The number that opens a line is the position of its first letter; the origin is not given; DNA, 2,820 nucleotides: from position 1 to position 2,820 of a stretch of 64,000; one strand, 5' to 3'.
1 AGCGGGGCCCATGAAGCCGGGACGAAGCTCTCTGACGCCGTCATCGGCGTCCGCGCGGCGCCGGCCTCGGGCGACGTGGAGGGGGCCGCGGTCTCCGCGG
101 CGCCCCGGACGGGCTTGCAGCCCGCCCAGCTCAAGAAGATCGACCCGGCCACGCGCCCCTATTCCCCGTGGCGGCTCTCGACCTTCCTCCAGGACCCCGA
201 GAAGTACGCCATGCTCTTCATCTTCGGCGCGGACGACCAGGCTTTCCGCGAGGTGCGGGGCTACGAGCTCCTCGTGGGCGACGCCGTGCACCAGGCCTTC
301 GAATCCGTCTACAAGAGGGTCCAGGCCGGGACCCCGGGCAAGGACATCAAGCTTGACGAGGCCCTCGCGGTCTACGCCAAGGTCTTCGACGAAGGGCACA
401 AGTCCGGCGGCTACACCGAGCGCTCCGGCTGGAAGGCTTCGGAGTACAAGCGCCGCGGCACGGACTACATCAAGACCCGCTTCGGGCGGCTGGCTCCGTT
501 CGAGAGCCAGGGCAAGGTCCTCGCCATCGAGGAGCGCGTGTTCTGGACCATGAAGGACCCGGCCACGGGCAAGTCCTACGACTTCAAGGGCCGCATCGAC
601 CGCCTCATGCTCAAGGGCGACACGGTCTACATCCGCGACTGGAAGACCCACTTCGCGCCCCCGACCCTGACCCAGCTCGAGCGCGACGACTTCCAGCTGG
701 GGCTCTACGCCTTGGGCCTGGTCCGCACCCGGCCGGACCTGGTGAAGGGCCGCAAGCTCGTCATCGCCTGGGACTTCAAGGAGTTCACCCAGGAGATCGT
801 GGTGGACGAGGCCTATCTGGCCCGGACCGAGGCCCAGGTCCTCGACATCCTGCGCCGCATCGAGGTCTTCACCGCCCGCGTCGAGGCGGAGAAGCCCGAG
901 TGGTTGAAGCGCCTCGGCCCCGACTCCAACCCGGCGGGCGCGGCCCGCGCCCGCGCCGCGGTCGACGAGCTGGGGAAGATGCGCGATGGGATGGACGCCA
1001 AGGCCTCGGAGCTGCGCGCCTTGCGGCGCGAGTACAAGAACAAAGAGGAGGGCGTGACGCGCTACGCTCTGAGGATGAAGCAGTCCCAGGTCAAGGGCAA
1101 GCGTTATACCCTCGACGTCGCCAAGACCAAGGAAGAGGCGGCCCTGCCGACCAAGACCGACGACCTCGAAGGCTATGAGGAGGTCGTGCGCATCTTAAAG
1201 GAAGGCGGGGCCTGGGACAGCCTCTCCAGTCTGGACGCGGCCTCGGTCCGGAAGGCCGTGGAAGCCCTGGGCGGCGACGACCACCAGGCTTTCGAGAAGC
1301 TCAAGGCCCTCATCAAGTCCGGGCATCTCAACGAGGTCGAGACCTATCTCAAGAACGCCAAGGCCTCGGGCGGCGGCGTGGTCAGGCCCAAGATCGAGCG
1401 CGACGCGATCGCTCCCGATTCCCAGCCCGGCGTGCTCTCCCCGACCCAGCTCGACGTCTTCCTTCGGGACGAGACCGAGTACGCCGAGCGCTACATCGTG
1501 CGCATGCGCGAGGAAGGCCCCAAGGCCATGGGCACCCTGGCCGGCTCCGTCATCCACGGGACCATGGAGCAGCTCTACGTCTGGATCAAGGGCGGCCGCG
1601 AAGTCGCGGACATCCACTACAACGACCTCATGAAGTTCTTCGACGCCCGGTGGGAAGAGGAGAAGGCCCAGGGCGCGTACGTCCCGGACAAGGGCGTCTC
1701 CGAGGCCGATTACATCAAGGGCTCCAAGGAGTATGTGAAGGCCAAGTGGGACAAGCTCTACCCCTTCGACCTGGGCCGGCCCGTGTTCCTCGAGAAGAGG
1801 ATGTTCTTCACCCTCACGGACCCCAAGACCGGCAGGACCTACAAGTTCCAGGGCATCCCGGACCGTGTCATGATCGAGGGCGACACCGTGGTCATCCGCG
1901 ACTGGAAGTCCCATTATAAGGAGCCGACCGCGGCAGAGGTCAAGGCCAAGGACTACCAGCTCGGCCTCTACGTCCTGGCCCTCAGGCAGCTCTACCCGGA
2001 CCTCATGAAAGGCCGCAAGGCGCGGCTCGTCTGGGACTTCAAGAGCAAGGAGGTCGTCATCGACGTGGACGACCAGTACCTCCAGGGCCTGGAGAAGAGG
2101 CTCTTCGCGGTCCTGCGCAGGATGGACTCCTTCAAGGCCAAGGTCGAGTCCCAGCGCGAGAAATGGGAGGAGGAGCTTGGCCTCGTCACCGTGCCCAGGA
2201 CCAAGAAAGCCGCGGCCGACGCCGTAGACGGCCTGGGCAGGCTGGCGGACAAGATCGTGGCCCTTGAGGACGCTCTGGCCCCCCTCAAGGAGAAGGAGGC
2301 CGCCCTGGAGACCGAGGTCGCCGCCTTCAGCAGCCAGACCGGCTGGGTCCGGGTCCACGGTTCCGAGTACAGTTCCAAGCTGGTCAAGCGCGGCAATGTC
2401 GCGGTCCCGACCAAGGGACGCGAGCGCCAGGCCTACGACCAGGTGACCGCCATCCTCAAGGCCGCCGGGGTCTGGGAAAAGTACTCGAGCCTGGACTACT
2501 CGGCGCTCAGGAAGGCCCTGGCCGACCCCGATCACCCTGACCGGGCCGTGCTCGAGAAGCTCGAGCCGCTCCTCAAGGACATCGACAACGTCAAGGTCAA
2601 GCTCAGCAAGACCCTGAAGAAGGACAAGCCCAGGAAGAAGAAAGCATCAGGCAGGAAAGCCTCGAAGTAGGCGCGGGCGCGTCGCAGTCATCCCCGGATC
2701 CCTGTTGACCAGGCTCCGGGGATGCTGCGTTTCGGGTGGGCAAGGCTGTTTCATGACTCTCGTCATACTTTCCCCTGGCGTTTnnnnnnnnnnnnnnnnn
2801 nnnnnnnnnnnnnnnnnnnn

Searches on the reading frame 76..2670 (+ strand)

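Call 4: search_protein_families(library=pfam, proteins=[window:76-2670:+], max_evalue=0.01)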
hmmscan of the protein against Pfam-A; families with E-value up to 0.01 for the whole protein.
window:76-2670:+ (864 aa): 3 families
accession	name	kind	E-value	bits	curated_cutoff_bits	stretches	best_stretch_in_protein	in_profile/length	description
PF12705.13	PDDEXK_1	-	1.4e-36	127.1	22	2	454-685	2-228/247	PD-(D/E)XK nuclease superfamily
PF09810.15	Exo5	-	0.00026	21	25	0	529-667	139-226/367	Exonuclease V - a 5' deoxyribonuclease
PF09636.16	XkdW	-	0.0024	18.1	24.6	0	168-202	16-46/57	XkdW protein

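Call 5: search_protein_families(library=ncbifam, proteins=[window:76-2670:+], max_evalue=0.01)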
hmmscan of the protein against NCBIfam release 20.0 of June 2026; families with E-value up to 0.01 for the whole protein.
window:76-2670:+ (864 aa): 2 families
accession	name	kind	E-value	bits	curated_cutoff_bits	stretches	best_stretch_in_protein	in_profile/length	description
TIGR02784.1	addA_alphas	equivalog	1.7e-11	43.3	860.75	1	585-654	1061-1130/1138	double-strand break repair helicase AddA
TIGR00372.1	cas4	equivalog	0.0064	16.3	65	0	588-644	65-117/180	CRISPR-associated protein Cas4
